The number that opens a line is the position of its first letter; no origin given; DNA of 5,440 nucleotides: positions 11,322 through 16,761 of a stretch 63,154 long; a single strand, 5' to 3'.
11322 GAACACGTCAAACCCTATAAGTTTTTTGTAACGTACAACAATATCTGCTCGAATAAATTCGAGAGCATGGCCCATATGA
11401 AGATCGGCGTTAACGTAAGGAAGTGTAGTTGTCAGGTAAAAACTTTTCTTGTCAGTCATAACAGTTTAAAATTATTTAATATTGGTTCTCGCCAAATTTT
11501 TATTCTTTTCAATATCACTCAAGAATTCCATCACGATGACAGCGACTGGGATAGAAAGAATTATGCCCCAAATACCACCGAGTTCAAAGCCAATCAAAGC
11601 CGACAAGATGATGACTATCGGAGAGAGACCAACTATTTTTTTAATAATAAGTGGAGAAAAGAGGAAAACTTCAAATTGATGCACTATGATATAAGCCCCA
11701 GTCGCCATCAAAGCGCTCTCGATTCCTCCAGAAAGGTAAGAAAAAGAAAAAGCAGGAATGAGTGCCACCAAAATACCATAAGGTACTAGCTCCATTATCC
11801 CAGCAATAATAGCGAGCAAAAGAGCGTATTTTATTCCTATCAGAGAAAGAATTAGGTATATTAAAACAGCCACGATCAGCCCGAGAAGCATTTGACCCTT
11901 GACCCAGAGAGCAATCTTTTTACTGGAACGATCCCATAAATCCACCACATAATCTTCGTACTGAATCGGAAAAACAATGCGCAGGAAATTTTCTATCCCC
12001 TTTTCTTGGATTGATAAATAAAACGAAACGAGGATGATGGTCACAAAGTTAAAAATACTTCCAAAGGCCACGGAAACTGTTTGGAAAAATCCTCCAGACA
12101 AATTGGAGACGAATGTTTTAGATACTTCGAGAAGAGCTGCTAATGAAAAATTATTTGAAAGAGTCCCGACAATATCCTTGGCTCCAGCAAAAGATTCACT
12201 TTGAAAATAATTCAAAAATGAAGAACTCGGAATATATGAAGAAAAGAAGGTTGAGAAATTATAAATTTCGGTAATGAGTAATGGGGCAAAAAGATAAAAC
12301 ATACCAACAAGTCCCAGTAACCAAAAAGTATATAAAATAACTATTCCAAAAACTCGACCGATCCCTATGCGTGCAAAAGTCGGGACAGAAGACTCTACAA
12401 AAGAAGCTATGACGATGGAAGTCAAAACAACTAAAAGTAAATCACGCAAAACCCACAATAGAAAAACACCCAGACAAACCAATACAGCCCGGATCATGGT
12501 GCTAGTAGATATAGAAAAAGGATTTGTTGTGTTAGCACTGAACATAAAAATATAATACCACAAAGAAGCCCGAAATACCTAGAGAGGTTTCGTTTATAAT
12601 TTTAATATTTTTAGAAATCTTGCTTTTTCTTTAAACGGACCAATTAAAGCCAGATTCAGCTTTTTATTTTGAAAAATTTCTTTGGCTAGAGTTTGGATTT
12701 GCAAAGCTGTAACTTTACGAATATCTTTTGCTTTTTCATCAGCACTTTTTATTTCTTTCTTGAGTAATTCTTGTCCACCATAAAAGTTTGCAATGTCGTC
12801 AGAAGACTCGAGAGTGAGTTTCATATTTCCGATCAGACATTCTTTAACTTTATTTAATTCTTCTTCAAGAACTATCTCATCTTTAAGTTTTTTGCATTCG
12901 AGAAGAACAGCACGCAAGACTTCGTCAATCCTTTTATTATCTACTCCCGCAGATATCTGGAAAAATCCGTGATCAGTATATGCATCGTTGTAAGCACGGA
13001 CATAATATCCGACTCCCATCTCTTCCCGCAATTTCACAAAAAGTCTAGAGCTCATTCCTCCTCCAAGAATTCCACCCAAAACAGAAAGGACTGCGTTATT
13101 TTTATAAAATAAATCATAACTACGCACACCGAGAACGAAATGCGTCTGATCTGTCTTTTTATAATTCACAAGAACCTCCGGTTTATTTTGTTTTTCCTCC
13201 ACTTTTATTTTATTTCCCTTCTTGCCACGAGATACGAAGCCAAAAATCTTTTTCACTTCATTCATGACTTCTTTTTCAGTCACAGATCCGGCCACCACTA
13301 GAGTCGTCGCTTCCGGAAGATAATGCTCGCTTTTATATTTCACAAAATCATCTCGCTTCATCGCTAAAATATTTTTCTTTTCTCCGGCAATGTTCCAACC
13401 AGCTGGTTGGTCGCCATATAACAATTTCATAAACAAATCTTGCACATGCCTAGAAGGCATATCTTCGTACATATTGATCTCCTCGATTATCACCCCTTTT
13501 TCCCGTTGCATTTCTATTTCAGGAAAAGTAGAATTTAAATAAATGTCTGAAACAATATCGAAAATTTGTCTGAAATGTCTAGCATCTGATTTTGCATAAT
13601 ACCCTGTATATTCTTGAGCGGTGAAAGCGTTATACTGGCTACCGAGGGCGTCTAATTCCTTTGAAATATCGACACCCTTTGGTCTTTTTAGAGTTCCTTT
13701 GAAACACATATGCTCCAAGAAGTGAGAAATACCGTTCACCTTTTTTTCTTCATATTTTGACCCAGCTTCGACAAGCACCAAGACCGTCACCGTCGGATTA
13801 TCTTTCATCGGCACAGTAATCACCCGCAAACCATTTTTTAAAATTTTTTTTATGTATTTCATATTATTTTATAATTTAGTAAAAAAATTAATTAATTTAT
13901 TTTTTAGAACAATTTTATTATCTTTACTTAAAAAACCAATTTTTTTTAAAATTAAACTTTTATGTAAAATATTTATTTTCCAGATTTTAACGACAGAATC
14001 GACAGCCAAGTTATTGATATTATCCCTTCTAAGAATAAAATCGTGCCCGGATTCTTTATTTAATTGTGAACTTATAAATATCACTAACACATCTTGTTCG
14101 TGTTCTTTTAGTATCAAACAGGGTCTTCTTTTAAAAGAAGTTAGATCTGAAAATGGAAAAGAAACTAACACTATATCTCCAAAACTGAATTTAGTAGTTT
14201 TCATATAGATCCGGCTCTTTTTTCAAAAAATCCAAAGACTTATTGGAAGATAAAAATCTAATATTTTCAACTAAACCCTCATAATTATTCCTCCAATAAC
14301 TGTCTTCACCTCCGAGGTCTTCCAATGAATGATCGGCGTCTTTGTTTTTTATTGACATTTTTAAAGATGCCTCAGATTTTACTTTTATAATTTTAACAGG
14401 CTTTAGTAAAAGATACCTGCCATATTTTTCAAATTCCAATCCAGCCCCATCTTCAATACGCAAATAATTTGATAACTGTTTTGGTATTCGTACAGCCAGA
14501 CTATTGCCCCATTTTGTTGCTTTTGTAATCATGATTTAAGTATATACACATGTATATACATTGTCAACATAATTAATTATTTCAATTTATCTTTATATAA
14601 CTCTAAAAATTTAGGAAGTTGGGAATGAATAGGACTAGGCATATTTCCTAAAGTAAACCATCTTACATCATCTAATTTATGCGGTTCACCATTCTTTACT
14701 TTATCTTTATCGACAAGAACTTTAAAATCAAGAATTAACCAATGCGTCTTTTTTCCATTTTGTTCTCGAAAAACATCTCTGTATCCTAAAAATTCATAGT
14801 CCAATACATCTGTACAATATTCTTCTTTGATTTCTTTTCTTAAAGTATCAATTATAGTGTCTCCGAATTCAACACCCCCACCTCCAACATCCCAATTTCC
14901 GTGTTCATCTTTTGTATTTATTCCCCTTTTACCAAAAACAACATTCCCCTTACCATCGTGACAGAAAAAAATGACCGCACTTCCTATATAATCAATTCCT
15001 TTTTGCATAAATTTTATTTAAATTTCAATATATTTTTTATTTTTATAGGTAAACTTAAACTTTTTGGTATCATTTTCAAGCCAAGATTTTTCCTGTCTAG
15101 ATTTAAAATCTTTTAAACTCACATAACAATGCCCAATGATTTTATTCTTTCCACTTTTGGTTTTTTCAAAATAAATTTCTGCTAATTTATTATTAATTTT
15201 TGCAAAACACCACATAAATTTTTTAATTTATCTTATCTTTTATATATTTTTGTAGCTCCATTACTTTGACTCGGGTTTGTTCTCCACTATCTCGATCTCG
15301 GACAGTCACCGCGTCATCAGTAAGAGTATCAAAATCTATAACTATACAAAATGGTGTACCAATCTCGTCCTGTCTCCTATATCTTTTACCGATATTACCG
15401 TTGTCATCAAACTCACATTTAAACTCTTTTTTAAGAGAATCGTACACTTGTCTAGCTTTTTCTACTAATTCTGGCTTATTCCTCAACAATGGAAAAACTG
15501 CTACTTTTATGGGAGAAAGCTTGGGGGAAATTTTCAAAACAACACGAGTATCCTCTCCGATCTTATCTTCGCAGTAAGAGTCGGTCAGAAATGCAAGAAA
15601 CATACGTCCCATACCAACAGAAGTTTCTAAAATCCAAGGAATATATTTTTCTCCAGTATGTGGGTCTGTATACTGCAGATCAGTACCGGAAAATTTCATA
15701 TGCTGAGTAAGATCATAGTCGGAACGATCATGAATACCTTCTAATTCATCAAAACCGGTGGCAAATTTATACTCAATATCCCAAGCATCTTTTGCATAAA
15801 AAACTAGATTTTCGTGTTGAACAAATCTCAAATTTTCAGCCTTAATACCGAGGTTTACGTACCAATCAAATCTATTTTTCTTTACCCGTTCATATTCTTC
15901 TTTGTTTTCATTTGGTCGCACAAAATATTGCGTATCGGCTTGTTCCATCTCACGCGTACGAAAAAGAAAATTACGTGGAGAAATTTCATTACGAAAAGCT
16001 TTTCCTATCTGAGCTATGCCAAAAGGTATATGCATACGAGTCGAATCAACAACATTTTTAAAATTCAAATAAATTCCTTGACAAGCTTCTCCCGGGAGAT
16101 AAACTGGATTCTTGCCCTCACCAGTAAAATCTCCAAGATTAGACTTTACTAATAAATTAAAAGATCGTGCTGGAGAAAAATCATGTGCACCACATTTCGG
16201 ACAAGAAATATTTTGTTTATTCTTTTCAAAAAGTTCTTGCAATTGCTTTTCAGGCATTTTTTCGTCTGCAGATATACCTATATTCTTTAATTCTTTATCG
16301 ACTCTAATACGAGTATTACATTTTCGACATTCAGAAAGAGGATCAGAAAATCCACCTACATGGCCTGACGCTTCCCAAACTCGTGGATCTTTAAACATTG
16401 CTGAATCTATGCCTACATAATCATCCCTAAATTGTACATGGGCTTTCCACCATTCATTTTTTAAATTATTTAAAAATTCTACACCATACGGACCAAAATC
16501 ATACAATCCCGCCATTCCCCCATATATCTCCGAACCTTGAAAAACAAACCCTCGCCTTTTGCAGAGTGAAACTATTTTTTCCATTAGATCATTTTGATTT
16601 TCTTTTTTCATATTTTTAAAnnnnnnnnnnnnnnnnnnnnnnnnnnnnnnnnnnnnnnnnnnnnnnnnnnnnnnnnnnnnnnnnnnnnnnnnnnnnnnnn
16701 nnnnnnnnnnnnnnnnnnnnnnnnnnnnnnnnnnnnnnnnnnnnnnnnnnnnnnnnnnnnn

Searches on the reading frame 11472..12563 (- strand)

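Call 11: search_protein_families(library=pfam, proteins=[window:11472-12563:-], max_evalue=0.01)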
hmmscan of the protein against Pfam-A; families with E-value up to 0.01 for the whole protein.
window:11472-12563:- (363 aa): 1 family
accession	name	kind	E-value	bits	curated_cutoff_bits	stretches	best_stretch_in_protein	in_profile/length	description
PF01594.21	AI-2E_transport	-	1.9e-40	139.5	34.3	1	26-350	5-325/327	AI-2E family transporter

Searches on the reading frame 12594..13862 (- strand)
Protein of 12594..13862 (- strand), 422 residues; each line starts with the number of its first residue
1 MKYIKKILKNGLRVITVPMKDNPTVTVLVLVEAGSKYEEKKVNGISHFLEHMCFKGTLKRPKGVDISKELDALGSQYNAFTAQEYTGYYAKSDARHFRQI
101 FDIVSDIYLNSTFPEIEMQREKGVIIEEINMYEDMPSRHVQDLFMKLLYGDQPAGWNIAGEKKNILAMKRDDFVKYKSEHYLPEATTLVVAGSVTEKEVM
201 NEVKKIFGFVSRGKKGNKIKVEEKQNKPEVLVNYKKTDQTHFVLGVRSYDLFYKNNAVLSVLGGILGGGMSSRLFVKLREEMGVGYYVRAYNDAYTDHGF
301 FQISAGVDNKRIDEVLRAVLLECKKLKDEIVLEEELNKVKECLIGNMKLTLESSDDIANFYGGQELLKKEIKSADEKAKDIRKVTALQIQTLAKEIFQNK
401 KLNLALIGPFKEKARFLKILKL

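Call 11: search_protein_families(library=pfam, proteins=[window:12594-13862:-], max_evalue=0.01)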
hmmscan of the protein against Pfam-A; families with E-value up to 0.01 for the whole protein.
window:12594-13862:- (422 aa): 2 families
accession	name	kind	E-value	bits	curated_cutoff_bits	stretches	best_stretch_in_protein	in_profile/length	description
PF00675.25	Peptidase_M16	-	3.1e-37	128.2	22.3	1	14-159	2-146/149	Insulinase (Peptidase family M16)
PF05193.26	Peptidase_M16_C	-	5.4e-35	121.3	23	1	169-341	3-179/181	Peptidase M16 inactive domain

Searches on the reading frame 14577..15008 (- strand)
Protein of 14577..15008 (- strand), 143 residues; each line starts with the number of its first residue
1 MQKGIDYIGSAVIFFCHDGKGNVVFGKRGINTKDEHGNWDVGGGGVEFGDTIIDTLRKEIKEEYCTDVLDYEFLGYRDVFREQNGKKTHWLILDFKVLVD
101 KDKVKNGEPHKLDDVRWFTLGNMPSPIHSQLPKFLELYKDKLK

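Call 81: search_protein_families(library=pfam, proteins=[window:14577-15008:-], max_evalue=0.0001)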
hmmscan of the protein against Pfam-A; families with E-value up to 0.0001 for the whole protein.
window:14577-15008:- (143 aa): 1 family
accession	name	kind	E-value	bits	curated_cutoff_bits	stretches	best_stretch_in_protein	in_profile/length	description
PF00293.34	NUDIX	-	2.9e-13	50.4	21.1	1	11-136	5-132/134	NUDIX domain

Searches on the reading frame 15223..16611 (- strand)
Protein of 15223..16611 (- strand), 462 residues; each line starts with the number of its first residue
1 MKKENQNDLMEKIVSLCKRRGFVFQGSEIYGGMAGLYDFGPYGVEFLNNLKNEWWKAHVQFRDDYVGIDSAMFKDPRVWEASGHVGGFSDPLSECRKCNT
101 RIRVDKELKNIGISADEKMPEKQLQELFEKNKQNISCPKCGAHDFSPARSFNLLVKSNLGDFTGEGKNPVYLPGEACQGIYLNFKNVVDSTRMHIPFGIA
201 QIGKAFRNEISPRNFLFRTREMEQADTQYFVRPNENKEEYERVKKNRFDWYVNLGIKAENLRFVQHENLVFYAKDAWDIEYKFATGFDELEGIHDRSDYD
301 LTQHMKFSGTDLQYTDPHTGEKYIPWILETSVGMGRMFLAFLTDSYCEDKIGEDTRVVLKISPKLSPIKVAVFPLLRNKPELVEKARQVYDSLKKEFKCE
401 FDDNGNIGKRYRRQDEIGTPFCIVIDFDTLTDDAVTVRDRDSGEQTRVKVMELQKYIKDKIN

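Call 34: search_protein_families(library=pfam, proteins=[window:15223-16611:-], max_evalue=0.00001)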
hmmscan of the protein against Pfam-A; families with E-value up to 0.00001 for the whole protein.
window:15223-16611:- (462 aa): 2 families
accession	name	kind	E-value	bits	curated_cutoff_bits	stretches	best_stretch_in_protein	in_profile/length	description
PF03129.25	HGTP_anticodon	-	1.5e-23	83.2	21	1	369-459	1-93/94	Anticodon binding domain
PF00587.30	tRNA-synt_2b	-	2.2e-13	51.1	29.3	1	167-342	8-176/179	tRNA synthetase class II core domain (G, H, P, S and T)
